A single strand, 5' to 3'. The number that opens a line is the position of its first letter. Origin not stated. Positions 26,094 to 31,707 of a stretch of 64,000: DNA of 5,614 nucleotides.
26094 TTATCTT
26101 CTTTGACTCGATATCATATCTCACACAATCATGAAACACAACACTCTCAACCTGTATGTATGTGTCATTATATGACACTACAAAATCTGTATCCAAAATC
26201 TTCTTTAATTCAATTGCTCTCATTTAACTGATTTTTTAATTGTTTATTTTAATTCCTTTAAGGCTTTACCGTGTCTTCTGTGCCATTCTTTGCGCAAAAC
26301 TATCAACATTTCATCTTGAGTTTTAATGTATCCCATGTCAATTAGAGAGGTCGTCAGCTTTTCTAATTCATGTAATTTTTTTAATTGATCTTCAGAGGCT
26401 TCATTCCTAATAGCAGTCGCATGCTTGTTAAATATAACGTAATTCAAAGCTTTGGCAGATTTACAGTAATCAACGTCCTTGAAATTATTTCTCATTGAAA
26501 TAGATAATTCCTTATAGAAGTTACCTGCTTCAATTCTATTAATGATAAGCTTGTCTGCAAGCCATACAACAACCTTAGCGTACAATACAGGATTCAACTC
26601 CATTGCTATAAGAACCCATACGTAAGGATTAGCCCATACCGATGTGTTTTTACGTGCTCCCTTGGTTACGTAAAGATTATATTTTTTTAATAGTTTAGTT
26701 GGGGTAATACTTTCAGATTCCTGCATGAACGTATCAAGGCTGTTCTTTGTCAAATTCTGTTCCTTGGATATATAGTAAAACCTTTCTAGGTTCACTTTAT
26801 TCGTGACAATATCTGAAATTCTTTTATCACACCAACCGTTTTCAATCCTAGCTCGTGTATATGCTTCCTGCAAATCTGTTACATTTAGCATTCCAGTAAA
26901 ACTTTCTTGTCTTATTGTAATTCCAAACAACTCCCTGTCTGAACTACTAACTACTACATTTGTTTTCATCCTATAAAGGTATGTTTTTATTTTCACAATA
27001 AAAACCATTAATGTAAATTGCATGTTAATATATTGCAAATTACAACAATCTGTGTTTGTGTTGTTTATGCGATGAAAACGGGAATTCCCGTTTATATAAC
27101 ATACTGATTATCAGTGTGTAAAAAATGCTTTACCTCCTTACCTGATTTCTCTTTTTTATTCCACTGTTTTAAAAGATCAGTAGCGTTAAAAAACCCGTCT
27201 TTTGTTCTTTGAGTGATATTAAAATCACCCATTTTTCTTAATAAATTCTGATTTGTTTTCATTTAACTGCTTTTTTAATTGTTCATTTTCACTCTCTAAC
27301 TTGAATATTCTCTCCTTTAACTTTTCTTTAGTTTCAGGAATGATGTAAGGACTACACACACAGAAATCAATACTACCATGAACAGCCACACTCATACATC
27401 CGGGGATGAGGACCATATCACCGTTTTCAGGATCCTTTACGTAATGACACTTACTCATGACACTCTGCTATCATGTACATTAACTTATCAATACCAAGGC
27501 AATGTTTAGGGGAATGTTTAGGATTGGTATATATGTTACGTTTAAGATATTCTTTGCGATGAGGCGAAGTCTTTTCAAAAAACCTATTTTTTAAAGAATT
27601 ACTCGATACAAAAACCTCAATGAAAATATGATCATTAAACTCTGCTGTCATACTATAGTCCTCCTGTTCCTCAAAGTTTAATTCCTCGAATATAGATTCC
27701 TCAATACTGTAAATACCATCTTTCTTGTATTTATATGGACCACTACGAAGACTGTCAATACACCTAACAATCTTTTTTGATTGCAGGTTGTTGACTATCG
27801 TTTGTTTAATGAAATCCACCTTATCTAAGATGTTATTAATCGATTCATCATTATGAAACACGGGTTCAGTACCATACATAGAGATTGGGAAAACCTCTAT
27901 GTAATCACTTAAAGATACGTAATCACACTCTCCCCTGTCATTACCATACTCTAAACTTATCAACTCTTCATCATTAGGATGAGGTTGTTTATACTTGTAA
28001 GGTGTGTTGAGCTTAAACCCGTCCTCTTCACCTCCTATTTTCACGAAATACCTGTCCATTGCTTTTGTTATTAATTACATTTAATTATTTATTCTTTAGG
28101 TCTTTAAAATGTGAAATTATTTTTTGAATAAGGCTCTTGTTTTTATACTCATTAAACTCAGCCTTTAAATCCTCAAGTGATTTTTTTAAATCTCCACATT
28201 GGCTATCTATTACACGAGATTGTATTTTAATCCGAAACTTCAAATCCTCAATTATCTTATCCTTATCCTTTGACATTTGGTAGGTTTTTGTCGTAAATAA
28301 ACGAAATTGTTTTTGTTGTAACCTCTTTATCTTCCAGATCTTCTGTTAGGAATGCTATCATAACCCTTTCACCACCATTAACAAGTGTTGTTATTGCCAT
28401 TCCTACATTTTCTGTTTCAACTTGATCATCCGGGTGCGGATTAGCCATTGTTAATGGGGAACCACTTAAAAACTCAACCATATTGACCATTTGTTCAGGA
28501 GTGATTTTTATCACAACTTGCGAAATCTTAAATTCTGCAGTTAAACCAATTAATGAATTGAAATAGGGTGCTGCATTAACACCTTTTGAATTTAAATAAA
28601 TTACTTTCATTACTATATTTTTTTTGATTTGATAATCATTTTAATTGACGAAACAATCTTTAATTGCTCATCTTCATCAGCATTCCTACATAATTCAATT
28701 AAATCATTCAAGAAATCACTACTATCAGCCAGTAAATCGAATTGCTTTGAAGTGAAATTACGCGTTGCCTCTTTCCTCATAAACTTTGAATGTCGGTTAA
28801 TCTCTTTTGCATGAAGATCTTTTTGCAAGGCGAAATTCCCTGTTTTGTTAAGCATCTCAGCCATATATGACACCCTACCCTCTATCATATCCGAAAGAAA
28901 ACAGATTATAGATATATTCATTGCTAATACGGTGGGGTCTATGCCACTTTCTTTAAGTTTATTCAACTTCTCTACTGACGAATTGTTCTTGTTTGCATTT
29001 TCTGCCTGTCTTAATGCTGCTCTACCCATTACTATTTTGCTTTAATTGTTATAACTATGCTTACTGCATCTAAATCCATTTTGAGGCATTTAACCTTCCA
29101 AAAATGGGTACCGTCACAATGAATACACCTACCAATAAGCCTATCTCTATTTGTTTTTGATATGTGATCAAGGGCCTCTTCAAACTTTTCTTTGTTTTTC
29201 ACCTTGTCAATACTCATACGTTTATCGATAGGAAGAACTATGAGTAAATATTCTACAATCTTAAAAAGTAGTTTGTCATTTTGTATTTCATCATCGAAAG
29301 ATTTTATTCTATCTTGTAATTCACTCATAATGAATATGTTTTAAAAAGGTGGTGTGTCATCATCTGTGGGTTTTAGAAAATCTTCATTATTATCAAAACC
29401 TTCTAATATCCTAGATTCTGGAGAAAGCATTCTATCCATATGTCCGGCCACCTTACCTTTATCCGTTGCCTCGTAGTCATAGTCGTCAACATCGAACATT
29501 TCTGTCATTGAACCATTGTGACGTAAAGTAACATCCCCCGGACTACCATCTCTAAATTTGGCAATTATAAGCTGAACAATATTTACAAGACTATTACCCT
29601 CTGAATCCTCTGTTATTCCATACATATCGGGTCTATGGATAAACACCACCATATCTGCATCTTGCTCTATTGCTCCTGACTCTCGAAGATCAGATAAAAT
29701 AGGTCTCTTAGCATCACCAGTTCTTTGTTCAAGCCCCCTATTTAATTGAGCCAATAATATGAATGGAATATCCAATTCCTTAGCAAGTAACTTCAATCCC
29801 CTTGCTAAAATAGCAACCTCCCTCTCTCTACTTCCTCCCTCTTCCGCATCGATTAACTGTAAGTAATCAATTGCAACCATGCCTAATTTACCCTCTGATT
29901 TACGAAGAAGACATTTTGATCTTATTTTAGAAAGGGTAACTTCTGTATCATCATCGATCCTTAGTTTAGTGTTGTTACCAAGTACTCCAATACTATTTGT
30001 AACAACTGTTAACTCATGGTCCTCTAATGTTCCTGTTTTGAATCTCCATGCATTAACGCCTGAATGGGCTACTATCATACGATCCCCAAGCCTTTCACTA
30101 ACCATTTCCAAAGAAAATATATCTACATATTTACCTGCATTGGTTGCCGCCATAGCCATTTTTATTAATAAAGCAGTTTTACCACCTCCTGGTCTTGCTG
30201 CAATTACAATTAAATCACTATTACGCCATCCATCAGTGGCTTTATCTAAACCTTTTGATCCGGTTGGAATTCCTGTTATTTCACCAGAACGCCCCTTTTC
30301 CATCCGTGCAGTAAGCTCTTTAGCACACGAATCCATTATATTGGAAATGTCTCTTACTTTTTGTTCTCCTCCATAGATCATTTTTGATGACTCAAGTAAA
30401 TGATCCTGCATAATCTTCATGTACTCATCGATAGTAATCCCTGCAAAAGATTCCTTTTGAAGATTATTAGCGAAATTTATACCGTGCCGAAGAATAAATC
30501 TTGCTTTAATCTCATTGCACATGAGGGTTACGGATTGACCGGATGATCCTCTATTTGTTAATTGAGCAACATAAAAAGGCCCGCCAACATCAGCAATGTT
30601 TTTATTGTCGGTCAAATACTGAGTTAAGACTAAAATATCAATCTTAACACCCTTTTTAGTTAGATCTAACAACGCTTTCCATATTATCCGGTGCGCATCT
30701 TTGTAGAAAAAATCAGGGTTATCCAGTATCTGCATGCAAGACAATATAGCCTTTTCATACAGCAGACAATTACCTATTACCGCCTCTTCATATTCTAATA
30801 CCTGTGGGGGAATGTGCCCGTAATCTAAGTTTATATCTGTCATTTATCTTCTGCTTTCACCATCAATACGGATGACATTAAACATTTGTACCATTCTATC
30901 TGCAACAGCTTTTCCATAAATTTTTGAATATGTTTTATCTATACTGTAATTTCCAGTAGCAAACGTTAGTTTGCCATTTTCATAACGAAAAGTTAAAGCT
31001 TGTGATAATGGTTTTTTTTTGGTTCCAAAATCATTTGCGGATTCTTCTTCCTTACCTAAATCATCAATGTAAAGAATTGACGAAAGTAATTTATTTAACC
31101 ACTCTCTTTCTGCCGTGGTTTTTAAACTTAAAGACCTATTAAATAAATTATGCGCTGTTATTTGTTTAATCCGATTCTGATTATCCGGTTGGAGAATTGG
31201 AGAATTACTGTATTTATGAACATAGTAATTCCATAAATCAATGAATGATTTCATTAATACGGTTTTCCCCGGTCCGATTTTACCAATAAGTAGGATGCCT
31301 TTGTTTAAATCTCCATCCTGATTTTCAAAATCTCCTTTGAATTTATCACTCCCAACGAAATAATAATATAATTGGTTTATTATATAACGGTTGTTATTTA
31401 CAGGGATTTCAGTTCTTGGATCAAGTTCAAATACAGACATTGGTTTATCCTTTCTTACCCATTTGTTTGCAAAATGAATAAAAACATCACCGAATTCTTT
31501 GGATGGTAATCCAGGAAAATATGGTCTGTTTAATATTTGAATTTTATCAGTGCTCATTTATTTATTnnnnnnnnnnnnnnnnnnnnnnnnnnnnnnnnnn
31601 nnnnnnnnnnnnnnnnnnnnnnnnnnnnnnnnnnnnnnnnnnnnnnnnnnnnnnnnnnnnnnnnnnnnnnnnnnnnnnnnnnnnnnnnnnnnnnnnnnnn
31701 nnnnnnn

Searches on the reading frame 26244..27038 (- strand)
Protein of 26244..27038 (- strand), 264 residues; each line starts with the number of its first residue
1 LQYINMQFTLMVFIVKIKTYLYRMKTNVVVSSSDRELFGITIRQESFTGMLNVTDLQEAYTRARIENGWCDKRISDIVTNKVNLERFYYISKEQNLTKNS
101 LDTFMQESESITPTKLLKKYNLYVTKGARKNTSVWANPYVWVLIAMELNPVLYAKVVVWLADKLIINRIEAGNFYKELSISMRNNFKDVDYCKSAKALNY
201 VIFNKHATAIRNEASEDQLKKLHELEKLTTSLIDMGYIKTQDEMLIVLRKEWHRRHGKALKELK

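Call 32: search_protein_families(library=phrogs, proteins=[window:26244-27038:-], max_evalue=0.001)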
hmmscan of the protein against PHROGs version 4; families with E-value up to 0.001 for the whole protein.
window:26244-27038:- (264 aa): 1 family
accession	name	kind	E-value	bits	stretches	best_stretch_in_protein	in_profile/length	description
phrog_6095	-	lysis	5e-09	37.1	1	35-244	5-201/217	amidase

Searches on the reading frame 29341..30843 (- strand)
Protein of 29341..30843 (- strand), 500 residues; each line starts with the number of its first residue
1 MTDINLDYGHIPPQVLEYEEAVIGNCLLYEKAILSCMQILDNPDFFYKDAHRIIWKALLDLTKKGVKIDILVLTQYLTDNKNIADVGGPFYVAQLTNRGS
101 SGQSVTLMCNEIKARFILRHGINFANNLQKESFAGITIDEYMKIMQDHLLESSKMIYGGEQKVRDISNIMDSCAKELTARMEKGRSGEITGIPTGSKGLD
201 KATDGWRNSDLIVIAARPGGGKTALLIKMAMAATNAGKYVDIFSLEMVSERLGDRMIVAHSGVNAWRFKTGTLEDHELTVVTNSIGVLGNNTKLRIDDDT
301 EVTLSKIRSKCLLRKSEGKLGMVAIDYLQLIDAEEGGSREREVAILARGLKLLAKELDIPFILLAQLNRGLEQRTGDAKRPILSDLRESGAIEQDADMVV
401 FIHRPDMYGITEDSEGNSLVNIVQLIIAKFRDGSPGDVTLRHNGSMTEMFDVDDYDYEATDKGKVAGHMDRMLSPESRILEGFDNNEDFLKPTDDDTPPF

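Call 6: search_protein_families(library=pfam, proteins=[window:29341-30843:-], max_evalue=0.01)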
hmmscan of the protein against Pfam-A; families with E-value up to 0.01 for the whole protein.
window:29341-30843:- (500 aa): 3 families
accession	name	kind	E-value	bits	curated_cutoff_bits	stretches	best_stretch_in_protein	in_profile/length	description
PF03796.21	DnaB_C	-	1.4e-79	267.6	27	1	191-448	1-252/255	DnaB-like helicase C terminal domain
PF00772.26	DnaB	-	1.1e-19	70.8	23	1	12-113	2-102/103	DnaB-like helicase N terminal domain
PF13481.12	AAA_25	-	6.7e-05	23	27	1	202-367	25-190/195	AAA domain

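Call 41: search_dna_similar(query=window:29341-30843:-, collection=phages, mode=protein, max_evalue=1e-40, max_rows=25)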
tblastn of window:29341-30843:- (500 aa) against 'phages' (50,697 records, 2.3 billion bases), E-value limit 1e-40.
Records with a match: 291; places in all: 291; records where one place covers at least 80% of the query: 268.
Best place of each record, by identity: <60% 291.
By first word of the organism name: Escherichia 69; Bacteriophage 30; Streptococcus 29; Bacillus 25; Pseudomonas 20; Salmonella 17; Enterobacteria 13; Geobacillus 12; Bordetella 7; Mycoplasma 7; and 34 more.
By host as written in the record: - 50; Escherichia coli 32; Bacillus subtilis 14; Bordetella avium 7; Listeria monocytogenes 6; Geobacillus thermodenitrificans 6; Pseudomonas aeruginosa 6; Escherichia coli str. K-12 substr. MG1655 4; and 125 more.
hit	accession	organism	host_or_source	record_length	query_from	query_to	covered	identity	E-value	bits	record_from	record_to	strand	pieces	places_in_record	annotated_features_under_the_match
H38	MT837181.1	Bacteriophage sp.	human fecal samples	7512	7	454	90%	38.3%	9e-84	288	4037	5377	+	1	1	record has no annotation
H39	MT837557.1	Bacteriophage sp.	human fecal samples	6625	1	454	91%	37.4%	2e-79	276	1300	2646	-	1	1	record has no annotation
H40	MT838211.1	Bacteriophage sp.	human fecal samples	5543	13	451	88%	38.5%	2e-79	276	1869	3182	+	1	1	record has no annotation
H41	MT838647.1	Bacteriophage sp.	human fecal samples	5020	13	449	87%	38.1%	6e-68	242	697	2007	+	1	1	record has no annotation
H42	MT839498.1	Bacteriophage sp.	human fecal samples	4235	17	451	87%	38.3%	2e-76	266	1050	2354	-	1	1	record has no annotation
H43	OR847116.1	Listeria phage LM 4-11-1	Listeria monocytogenes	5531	12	440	86%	38.7%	1e-77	270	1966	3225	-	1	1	record has no annotation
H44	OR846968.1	Listeria phage LM 4-11-1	Listeria monocytogenes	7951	12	440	86%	38.7%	1e-77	270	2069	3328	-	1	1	record has no annotation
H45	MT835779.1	Bacteriophage sp.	human fecal samples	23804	11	451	88%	37.5%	1e-78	274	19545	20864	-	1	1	record has no annotation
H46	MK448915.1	Streptococcus phage Javan350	Streptococcus oralis AZ_3a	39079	6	453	90%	36.4%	6e-72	254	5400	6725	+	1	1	replicative DNA helicase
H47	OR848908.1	Listeria phage LM 4-14-1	Listeria monocytogenes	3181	22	440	84%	38.2%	1e-73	256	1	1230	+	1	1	record has no annotation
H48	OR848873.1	Listeria phage LM 4-14-1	Listeria monocytogenes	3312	22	440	84%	38.2%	2e-73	256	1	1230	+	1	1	record has no annotation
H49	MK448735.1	Streptococcus phage Javan349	Streptococcus oralis ATCC_49296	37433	11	454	89%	36.0%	4e-66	237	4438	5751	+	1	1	replicative DNA helicase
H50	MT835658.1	Bacteriophage sp.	human fecal samples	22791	7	440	87%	36.8%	5e-71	251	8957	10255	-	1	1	record has no annotation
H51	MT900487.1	Streptococcus phage 23TH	Streptococcus infantis 23TH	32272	6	449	89%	35.8%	3e-67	240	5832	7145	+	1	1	replicative DNA helicase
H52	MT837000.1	Bacteriophage sp.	human fecal samples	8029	10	440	86%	36.7%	3e-64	231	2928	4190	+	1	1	record has no annotation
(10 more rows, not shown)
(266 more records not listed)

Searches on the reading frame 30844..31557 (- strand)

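Call 6: search_protein_families(library=pfam, proteins=[window:30844-31557:-], max_evalue=0.01)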
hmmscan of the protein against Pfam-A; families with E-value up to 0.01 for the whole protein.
window:30844-31557:- (237 aa): 0 families

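Call 32: search_protein_families(library=phrogs, proteins=[window:30844-31557:-], max_evalue=0.001)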
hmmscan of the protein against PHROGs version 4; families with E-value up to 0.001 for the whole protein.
window:30844-31557:- (237 aa): 3 families
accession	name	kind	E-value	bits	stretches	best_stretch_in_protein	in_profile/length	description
phrog_3277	-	DNA, RNA and nucleotide metabolism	6.7e-15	56.3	1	85-237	10-153/168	DnaC-like helicase loader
phrog_50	-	DNA, RNA and nucleotide metabolism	7.9e-14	52.6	1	76-237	362-510/570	DnaC-like helicase loader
phrog_7937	-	unknown function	0.00019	22.7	1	89-179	3-86/111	-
